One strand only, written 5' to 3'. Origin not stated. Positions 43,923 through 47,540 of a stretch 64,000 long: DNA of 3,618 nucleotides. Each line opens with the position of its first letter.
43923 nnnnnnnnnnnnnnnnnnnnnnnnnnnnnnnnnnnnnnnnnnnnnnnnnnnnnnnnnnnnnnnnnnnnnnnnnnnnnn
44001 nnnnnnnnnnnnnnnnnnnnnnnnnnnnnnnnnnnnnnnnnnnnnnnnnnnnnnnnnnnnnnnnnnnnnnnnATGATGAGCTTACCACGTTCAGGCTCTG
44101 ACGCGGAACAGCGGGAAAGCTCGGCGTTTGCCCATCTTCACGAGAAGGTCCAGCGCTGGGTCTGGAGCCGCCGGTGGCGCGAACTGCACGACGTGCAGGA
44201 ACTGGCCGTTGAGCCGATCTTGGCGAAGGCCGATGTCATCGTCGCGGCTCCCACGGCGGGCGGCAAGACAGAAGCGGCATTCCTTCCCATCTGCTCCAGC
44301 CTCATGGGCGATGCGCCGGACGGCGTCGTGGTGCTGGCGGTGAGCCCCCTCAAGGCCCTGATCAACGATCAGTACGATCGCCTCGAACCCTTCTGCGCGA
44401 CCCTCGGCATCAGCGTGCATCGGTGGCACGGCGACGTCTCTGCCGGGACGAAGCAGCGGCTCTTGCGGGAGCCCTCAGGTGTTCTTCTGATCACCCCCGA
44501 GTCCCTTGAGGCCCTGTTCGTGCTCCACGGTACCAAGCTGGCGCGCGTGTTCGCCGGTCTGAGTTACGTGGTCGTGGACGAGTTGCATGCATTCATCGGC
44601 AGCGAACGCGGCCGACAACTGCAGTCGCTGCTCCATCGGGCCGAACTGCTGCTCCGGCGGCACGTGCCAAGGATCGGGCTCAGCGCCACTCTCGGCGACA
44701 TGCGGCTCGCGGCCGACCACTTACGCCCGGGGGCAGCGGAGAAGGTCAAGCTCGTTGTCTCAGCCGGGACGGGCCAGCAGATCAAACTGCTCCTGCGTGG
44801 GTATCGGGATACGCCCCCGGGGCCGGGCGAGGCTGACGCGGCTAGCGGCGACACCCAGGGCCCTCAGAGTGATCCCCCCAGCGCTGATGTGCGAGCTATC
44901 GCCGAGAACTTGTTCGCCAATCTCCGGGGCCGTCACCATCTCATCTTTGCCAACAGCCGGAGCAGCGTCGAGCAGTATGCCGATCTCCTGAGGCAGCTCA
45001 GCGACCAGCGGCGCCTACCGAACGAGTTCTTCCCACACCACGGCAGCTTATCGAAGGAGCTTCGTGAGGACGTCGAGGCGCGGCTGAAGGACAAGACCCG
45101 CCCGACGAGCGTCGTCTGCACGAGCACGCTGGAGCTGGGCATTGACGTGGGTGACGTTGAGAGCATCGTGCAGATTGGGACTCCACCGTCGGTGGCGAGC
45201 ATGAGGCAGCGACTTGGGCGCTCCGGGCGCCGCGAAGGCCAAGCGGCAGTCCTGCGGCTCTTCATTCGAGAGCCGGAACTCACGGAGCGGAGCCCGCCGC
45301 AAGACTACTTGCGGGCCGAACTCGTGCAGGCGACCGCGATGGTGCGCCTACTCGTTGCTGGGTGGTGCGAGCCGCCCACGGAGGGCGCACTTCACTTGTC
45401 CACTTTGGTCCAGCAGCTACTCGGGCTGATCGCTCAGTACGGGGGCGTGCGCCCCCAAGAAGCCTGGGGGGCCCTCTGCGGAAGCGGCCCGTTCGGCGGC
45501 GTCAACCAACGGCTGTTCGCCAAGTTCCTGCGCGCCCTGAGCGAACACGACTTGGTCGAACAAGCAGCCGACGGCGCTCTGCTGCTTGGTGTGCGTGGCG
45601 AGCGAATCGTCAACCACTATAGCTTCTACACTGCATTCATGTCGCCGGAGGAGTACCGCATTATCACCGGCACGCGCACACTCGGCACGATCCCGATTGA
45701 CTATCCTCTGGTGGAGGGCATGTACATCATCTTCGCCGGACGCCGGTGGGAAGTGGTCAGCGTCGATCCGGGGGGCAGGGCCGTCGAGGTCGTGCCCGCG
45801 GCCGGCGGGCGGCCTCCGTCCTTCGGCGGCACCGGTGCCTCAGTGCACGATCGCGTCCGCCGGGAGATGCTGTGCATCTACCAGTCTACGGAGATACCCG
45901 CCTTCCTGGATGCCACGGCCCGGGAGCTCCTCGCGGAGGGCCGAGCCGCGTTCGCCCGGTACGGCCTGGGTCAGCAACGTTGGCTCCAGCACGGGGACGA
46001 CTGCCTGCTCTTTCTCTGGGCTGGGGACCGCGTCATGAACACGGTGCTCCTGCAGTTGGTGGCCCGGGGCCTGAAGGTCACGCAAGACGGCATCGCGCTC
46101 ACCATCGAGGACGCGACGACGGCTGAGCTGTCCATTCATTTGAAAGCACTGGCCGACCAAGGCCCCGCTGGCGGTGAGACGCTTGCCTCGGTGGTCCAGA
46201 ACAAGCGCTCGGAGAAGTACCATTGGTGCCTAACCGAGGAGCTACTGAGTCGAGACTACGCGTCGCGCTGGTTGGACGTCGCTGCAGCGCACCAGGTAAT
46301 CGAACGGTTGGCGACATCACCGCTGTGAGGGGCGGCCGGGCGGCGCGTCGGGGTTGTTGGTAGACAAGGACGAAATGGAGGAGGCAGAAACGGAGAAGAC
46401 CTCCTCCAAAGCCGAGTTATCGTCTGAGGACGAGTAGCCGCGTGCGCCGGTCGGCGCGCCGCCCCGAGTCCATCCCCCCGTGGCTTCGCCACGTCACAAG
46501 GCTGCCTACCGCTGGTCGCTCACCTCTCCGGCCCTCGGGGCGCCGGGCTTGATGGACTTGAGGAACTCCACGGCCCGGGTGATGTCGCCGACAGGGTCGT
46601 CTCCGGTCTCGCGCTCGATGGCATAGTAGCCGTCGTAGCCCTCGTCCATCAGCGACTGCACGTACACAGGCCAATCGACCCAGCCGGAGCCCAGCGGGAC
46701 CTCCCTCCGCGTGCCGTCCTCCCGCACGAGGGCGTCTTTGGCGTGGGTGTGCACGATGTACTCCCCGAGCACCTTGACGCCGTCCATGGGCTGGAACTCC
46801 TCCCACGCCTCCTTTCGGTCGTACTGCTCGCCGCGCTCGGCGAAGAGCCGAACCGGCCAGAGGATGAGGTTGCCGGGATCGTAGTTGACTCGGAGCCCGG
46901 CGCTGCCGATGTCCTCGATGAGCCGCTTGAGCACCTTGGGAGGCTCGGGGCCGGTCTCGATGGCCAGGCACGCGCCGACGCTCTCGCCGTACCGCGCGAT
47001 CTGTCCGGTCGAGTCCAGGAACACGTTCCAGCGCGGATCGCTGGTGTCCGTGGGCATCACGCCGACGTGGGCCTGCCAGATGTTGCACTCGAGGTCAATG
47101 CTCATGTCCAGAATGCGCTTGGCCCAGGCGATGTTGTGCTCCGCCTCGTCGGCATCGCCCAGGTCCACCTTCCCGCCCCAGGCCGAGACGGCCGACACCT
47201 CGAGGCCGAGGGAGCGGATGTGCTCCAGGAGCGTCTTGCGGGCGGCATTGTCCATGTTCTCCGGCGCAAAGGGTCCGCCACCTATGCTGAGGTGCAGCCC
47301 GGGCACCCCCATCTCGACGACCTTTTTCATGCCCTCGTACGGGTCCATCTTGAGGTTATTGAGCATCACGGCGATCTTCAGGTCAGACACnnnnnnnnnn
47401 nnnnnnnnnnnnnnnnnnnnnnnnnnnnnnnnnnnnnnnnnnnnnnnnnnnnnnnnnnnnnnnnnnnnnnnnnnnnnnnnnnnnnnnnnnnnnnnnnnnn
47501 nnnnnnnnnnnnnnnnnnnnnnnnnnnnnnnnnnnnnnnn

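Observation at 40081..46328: Translationally coupled TerB-N/TerB-C protein + DUF2791-like ATPase + Lhr-like helicase (Shango-type cassette)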

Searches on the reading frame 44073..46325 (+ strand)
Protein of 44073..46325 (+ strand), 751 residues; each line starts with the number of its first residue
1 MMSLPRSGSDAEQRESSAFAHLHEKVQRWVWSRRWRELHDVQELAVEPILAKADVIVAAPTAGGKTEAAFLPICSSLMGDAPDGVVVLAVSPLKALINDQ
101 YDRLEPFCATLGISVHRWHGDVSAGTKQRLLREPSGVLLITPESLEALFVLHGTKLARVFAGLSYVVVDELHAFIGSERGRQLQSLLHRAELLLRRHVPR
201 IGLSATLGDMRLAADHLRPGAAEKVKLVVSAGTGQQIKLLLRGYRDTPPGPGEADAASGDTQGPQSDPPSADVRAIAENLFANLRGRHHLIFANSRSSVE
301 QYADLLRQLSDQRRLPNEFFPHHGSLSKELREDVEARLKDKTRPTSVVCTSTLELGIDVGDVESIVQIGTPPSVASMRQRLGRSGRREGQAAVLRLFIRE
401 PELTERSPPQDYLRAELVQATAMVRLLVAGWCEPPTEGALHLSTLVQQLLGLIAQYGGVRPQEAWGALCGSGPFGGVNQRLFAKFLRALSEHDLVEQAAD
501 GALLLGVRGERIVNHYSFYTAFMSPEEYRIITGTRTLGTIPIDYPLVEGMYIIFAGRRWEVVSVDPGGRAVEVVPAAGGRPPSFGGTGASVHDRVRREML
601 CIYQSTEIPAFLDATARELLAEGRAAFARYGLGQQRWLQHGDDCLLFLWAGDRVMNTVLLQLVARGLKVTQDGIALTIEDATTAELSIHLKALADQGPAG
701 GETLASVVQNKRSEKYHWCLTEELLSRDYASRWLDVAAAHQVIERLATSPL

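Call 6: search_protein_families(library=pfam, proteins=[window:44073-46325:+], max_evalue=0.01)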
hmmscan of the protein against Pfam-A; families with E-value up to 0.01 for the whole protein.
window:44073-46325:+ (751 aa): 4 families
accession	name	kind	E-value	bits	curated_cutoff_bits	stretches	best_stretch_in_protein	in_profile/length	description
PF00270.35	DEAD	-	5.7e-31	107.9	26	1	40-208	2-161/167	DEAD/DEAH box helicase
PF00271.37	Helicase_C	-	5.7e-17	62.4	23.5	1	279-387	8-109/110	Helicase conserved C-terminal domain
PF22590.2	Cas3-like_C_2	-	0.00034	21.3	27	1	297-387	10-104/106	CRISPR-associated nuclease/helicase Cas3, C-terminal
PF04851.21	ResIII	-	0.0034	17.8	22.5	0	37-207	3-162/164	Type III restriction enzyme, res subunit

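Call 7: search_protein_families(library=padloc, proteins=[window:44073-46325:+], max_evalue=0.01)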
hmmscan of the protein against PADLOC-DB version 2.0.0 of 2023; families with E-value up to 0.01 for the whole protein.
window:44073-46325:+ (751 aa): 62 families (the best 25 are shown)
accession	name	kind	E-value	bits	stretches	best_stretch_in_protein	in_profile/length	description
PDLC03960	SngC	-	1.7e-269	894.5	1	16-744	3-718/720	-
PDLC02503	BrxHI|BrxHII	-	1.7e-134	447.7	1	17-746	3-691/698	BrxHI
PDLC02501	BrxHI|BrxHII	-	3.9e-85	284.7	2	285-679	247-630/925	BrxHI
PDLC02897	DpdJ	-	2.3e-36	123.1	1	11-398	74-462/1570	DpdJ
PDLC02864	DpdF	-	1.8e-20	71.3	1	35-400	20-340/610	DpdF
PDLC00037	DruE3|DruE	-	2.1e-18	63.5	2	349-393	1062-1106/2055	SNF2 family N-terminal domain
PDLC03928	PsyrT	-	1.1e-17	61.6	2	289-394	244-342/689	-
PDLC00035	DruE3|DruE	-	1.4e-17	60.8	2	348-396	1064-1113/1460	SNF2 family N-terminal domain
PDLC02870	DpdF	-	3.9e-16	56.6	2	287-403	227-335/534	DpdF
PDLC02896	DpdJ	-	6.9e-16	55.1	3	126-211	328-416/1487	DpdJ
PDLC02861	DpdF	-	9.9e-15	51.8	2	283-394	236-340/611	DpdF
PDLC00036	DruE3|DruE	-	2.1e-14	49.6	2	347-391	1053-1097/2023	SNF2 family N-terminal domain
PDLC00188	HamB1|HamB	-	8.5e-14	48.6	2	43-207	249-409/1037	DEAD-box helicase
PDLC01252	Cas3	-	1.4e-13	49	1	55-405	2-306/324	CAS-I; effector_G3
PDLC00192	HamB1|HamB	-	1.7e-12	43.8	1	36-179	267-405/1104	DEAD-box helicase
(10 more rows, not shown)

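Call 28: search_solved_structures(query=window:44073-46325:+, max_evalue=0.001)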
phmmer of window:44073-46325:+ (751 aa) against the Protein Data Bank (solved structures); distinct sequences matched with E-value up to 0.001: 81 (the best 60 are shown).
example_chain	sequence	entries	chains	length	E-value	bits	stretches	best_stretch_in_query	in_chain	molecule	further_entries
5v9x_A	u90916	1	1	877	4.3e-28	101.2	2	321-396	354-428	ATP-dependent DNA helicase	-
7lhl_A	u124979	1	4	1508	1.6e-27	99.2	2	321-396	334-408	ATP-dependent DNA helicase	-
6znp_A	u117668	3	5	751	4.8e-27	97.7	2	22-195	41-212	Uncharacterized ATP-dependent helicase YprA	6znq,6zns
8alz_B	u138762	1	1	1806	1.9e-14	56.1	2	53-217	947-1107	Activating signal cointegrator 1 complex subunit 3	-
5lst_A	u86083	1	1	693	4.1e-11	45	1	41-422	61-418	ATP-dependent DNA helicase Q4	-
3jcr_C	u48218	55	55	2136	4.5e-11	44.9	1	52-221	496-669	hBrr2 | U5 small nuclear ribonucleoprotein 200 kDa helicase | Brr2, U5 small nuclear ribonucleoprotein 200 kDa helicase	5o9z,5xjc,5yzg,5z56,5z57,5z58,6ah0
7zpq_CA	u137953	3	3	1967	7.9e-11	44.1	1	37-217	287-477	SLH1 isoform 1 | RQC trigger complex helicase SLH1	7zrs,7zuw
6qv3_A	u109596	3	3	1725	1.2e-10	43.5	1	49-219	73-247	Pre-mRNA splicing helicase-like protein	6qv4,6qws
5m59_A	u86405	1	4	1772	1.3e-10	43.4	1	49-219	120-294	Pre-mRNA splicing helicase-like protein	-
9tu7_Y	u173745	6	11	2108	3.1e-09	38.8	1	344-392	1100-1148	DEAD/DEAH box helicase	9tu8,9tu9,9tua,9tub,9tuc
7ujb_A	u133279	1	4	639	6e-09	37.9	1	24-210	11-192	DEAD/DEAH box RNA helicase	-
7auc_A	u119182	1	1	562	2.4e-08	35.9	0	14-206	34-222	Bloom syndrome protein,Bloom syndrome protein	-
7aud_A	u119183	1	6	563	2.4e-08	35.9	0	14-206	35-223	Bloom syndrome protein,Bloom syndrome protein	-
4cgz_A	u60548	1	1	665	4.1e-08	35.1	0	15-206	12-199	BLOOM'S SYNDROME HELICASE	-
4cdg_A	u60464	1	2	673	4.3e-08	35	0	15-206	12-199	BLOOM SYNDROME PROTEIN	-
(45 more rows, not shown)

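Call 33: find_homologous_proteins(query=window:44073-46325:+, max_evalue=1e-30)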
Query window:44073-46325:+ (751 aa): 8000 proteins with E <= 1e-30 among 8000 candidates; the best 120 are listed.
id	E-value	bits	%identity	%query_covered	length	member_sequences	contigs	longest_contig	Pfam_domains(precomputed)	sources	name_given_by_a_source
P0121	0.0e+0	1684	100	100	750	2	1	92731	PF00270.36,PF00271.38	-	-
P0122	0.0e+0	1179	71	97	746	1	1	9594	PF00270.36,PF00271.38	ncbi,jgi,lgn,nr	ncbi:MAG: DEAD/DEAH box helicase [Armatimonadetes bacterium]|nr:DEAD/DEAH box helicase [Armatimonado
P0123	0.0e+0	1018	62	98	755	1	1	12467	PF00270.36,PF00271.38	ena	-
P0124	3.6e-296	1002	60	98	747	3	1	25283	PF00270.36,PF00271.38,PF04851.22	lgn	-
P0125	1.2e-292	991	61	97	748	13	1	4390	PF00270.36,PF00271.38,PF04851.22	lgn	-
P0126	5.7e-292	988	61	99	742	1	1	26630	PF00270.36,PF00271.38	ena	-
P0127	6.4e-291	985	61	98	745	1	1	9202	PF00270.36,PF00271.38,PF04851.22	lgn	-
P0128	9.0e-287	971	59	97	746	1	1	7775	PF00270.36,PF00271.38,PF04851.22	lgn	-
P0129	1.5e-286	971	60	97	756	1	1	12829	PF00270.36,PF00271.38,PF04851.22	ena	-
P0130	3.9e-286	969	60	98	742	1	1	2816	PF00270.36,PF00271.38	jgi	jgi:ATP-dependent helicase Lhr and Lhr-like helicase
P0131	2.5e-284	963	59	99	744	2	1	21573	PF00270.36,PF00271.38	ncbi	ncbi:MAG: DEAD/DEAH box helicase [Armatimonadia bacterium]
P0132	1.1e-281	954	58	97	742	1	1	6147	PF00270.36,PF00271.38,PF04851.22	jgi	-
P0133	2.5e-281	953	59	97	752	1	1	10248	PF00270.36,PF00271.38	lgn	-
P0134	3.7e-280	949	58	99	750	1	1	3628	PF00270.36,PF00271.38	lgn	-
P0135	4.9e-280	949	59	99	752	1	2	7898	PF00270.36,PF00271.38,PF04851.22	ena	-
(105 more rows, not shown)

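Call 49: predict_structure(alignment_id=A3)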
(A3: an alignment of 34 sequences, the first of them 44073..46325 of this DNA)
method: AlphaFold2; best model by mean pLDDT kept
length: 751 residues; sequences in the alignment: 34
mean_pLDDT: 82.6   pTM: 0.80
mean pLDDT of the five models: 82.6, 81.8, 78.5, 75.9, 75.3
residues with pLDDT >= 90: 360; 70-90: 260; 50-70: 75; < 50: 56
segments of 3 or more residues with pLDDT < 50: 1-13, 251-267, 353-357, 519-526, 578-588
pLDDT, mean of each block of 10 residues (from residue 1): 33 63 91 81 92 89 80 87 88 80 90 89 85 94 89 90 94 83 94 94 77 87 89 71 78 40 44 89 89 83 91 91 73 78 85 53 86 83 71 90 83 94 91 80 92 93 95 93 97 94 93 64 51 71 64 64 81 67 43 94 95 96 96 91 93 93 92 89 93 94 85 71 92 92 85 48
secondary structure, 60 per line:
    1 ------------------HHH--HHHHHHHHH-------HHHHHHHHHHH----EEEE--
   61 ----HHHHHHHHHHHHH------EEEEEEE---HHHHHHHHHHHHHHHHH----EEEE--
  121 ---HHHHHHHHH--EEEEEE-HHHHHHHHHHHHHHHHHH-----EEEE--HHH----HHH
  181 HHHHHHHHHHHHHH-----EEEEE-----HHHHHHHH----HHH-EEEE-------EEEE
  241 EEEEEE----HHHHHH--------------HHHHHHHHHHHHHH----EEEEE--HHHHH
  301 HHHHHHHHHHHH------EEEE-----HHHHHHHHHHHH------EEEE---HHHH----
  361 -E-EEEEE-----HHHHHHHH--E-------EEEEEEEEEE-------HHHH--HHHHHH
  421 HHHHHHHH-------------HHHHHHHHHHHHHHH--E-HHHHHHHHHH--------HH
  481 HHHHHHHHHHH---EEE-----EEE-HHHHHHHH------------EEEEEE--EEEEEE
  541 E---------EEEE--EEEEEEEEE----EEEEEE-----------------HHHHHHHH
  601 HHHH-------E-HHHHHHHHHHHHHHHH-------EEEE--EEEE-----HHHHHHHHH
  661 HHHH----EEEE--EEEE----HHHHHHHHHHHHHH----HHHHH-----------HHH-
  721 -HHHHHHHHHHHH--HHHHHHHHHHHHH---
elements in order (helices of 4 or more, strands of 3 or more residues): H24-32 H40-50 E55-58 H65-77 E84-90 H94-110 E115-118 H124-132 E135-140 H142-159 E165-168 H178-194 E200-204 H210-217 E226-229 E237-246 H251-256 H271-284 E289-293 H296-312 E319-322 H328-339 E346-349 H353-356 E364-368 H374-381 E392-401 H409-412 H415-428 H442-456 H461-470 H479-491 E495-497 E503-505 H507-514 E527-532 E535-541 E551-554 E557-565 E570-575 H593-604 H614-629 E637-640 E643-646 H652-664 E669-672 E675-678 H683-696 H701-705 H722-733 H736-748

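Call 52: fold_search(model_id=the predicted structure, library=pdb)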
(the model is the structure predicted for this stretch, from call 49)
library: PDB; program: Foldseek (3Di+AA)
matches with E <= 10: 1490; with E <= 0.001: 739
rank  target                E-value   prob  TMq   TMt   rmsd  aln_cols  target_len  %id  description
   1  5v9x_A                2.6e-29  1.00  0.70  0.69   7.3       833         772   21  Structure of Mycobacterium smegmatis helicase Lhr bound to ssDNA and AMP-PNP (released 2017-12-06)
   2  6znp_B                4.7e-21  1.00  0.51  0.54  11.6       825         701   17  Crystal Structure of DUF1998 helicase MrfA bound to DNA (released 2020-11-25)
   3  6znp_A                8.6e-21  1.00  0.51  0.52  12.4       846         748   16  Crystal Structure of DUF1998 helicase MrfA bound to DNA (released 2020-11-25)
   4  6znq_B                6.0e-20  1.00  0.50  0.53   7.2       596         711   21  Crystal Structure of DUF1998 helicase MrfA bound to DNA and AMPPNP (released 2020-11-25)
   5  2va8_B                2.6e-17  1.00  0.47  0.51   7.5       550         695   20  DNA Repair Helicase Hel308 (released 2008-01-15)
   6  2va8_A                7.3e-17  1.00  0.47  0.50   7.7       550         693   20  DNA Repair Helicase Hel308 (released 2008-01-15)
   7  5dca_A                1.0e-16  1.00  0.42  0.18  12.1       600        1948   18  Crystal structure of yeast full length Brr2 in complex with Prp8 Jab1 domain (released 2015-12-16)
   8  4cdg_A                1.8e-16  1.00  0.39  0.47  22.3       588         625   18  Crystal structure of the Bloom's syndrome helicase BLM in complex with Nanobody (released 2013-11-13)
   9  2zj5                  1.9e-16  1.00  0.46  0.51   8.7       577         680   18  Archaeal DNA helicase Hjm complexed with ADP in form 1 (released 2009-02-10)
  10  2zj2                  2.8e-16  1.00  0.45  0.51   8.4       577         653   18  Archaeal DNA helicase Hjm apo state in form 1 (released 2009-02-10)
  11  4tmu_A                3.3e-16  1.00  0.39  0.56  20.0       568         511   20  Crystal structure of RecQ catalytic core from C. sakazakii bound to DNA (released 2015-03-11)
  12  5m5p_A                4.5e-16  1.00  0.42  0.19  11.4       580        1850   19  S. cerevisiae spliceosomal helicase Brr2 (271-end) in complex with the Jab/MPN domain of S. cerevisiae Prp8 (released 2016-12-07)
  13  6zns                  6.3e-16  1.00  0.45  0.52   6.9       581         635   20  Crystal Structure of DUF1998 helicase MrfA (released 2020-11-25)
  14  4cgz_A                9.2e-16  1.00  0.39  0.46  20.0       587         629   17  Crystal structure of the Bloom's syndrome helicase BLM in complex with DNA (released 2013-12-11)
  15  4o3m_A                1.7e-15  1.00  0.39  0.47  19.4       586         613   17  Ternary complex of Bloom's syndrome helicase (released 2014-03-12)
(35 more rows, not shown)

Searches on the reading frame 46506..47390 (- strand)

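Call 75: search_protein_families(library=pfam, proteins=[window:46506-47390:-], max_evalue=0.01)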
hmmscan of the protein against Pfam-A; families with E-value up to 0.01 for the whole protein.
window:46506-47390:- (294 aa): 1 family
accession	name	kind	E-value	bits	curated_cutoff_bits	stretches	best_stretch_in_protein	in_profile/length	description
PF01261.30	AP_endonuc_2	-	6e-27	95.3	31.1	1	22-279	2-248/249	Xylose isomerase-like TIM barrel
